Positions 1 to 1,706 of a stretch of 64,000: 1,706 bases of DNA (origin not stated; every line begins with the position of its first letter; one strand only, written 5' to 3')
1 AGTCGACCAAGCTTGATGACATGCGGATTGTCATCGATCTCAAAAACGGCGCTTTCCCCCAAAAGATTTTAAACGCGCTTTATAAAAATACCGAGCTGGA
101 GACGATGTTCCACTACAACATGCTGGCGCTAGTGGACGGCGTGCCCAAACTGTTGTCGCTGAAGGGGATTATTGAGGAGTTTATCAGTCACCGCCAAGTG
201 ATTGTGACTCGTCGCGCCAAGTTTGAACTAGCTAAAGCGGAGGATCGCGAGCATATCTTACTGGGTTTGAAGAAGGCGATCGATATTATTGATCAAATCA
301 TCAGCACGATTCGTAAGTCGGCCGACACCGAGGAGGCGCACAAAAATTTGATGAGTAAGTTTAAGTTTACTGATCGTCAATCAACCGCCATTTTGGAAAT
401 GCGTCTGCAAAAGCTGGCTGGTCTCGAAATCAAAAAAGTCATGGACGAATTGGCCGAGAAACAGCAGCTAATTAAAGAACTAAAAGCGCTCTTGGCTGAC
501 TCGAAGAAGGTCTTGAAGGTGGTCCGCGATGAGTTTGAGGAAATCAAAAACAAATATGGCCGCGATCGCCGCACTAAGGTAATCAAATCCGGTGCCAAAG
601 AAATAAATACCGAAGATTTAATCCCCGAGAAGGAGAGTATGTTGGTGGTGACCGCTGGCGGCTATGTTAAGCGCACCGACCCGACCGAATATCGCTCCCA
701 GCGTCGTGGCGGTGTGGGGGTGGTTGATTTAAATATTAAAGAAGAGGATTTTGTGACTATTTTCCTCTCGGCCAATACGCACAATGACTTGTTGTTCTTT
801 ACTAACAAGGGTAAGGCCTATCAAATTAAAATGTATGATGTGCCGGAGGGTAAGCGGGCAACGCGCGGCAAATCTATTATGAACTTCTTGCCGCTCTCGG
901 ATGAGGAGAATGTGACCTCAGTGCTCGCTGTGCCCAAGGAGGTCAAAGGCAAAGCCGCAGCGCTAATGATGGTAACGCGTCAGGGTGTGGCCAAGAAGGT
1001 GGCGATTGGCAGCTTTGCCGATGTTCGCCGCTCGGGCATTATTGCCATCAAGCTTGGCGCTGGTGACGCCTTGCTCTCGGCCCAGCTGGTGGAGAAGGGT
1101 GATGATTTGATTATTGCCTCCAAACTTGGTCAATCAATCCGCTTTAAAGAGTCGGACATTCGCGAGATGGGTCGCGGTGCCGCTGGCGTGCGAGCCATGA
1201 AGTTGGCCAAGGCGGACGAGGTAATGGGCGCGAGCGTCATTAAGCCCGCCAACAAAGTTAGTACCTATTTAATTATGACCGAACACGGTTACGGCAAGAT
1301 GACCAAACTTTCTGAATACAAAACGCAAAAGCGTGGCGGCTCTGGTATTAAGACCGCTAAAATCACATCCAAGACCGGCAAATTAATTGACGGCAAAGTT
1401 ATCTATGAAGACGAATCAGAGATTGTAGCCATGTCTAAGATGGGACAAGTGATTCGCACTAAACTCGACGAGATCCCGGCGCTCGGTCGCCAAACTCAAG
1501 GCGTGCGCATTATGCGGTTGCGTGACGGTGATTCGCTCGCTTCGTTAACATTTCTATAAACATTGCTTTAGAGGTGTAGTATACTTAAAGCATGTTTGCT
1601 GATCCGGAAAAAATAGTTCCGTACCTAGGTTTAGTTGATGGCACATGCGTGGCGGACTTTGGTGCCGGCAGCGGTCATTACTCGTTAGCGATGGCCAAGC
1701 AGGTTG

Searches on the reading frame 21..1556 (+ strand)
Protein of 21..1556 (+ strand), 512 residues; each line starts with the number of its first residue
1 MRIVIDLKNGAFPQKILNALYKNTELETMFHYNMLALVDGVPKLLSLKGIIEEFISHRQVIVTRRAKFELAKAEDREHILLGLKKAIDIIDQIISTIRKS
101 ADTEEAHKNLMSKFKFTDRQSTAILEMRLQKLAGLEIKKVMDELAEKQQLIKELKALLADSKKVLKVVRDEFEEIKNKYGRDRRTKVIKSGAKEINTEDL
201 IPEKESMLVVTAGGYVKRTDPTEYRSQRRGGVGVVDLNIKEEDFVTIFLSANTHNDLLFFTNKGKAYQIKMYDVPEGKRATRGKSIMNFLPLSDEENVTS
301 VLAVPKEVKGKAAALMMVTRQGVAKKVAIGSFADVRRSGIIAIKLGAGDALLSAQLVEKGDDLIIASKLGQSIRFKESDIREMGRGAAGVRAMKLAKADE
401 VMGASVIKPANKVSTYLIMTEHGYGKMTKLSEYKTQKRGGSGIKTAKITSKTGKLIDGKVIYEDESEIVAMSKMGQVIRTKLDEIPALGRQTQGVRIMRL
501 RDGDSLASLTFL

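Call 26: search_protein_families(library=pfam, proteins=[window:21-1556:+], max_evalue=0.00001)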
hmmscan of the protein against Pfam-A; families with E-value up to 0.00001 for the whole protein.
window:21-1556:+ (512 aa): 2 families
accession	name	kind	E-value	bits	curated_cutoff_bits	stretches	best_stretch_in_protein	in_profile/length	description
PF03989.18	DNA_gyraseA_C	-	2.5e-70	232.1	27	6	361-408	1-48/48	DNA gyrase C-terminal domain, beta-propeller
PF00521.26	DNA_topoisoIV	-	1.4e-37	130.1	31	1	1-172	262-431/432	DNA gyrase/topoisomerase IV, subunit A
